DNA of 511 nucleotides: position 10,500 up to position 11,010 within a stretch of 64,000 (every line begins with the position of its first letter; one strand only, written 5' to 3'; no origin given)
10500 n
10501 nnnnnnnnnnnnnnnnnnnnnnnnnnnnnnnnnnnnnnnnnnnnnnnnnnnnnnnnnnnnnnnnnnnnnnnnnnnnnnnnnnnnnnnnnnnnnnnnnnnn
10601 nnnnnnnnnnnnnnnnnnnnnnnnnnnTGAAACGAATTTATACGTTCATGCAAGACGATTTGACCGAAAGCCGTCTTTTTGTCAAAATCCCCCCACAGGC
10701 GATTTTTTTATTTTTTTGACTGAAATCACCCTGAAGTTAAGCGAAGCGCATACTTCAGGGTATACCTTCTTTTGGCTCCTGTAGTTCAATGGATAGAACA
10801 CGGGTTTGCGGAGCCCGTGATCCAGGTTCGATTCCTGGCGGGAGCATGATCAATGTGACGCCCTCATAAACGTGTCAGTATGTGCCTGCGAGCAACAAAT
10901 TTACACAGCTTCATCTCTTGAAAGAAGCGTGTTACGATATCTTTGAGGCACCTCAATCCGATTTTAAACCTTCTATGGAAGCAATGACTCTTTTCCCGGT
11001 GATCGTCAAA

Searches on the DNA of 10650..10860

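Call 21: search_rna_families(source=window, start=10650, end=10860, threshold=evalue, max_evalue=10)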
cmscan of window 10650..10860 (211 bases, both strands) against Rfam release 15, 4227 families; matches with E-value up to 10: 10.
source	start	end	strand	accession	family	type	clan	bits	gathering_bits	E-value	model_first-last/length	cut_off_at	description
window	10775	10846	+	RF00005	tRNA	Gene; tRNA;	CL00001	67.6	29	4.7e-15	1-71/71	no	tRNA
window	10681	10720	-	RF01376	CRISPR-DR63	Gene; CRISPR;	CL00015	16.9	37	3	1-37/37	no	CRISPR RNA direct repeat element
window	10681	10724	+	RF02362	Yfr10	Gene; sRNA;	-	16.6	43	4.1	1-78/78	no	Cyanobacterial functional RNA 10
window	10775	10847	-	RF04354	Plastid-ycf2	Cis-reg;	-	16.5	65.7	0.57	1-75/75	no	Plastid-ycf2 5UTR RNA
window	10811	10845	+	RF01684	mascRNA-menRNA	Gene;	-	16.2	42.5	0.69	1-56/56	no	MALAT1-associated small cytoplasmic RNA/MEN beta RNA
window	10693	10745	+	RF00049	SNORD36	Gene; snRNA; snoRNA; CD-box;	CL00051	15.7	30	5.6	1-77/77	no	Small nucleolar RNA SNORD36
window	10721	10817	-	RF00322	SNORA31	Gene; snRNA; snoRNA; HACA-box;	-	15.1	40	1.8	1-130/130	no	Small nucleolar RNA SNORA31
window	10775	10845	+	RF01053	Deinococcus_Y_RNA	Gene;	-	12.8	80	9.5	26-90/126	no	Deinococcus radiodurans Y RNA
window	10653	10671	+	RF02475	GlsR6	Gene; snRNA; snoRNA; CD-box;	-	10.5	75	3.8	43-59/59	no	Small nucleolar RNA GlsR6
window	10697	10837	+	RF01946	KCNQ1OT1_1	Gene; lncRNA;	-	3.1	70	7.3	333-464/464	no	KCNQ1 overlapping transcript 1 conserved region 1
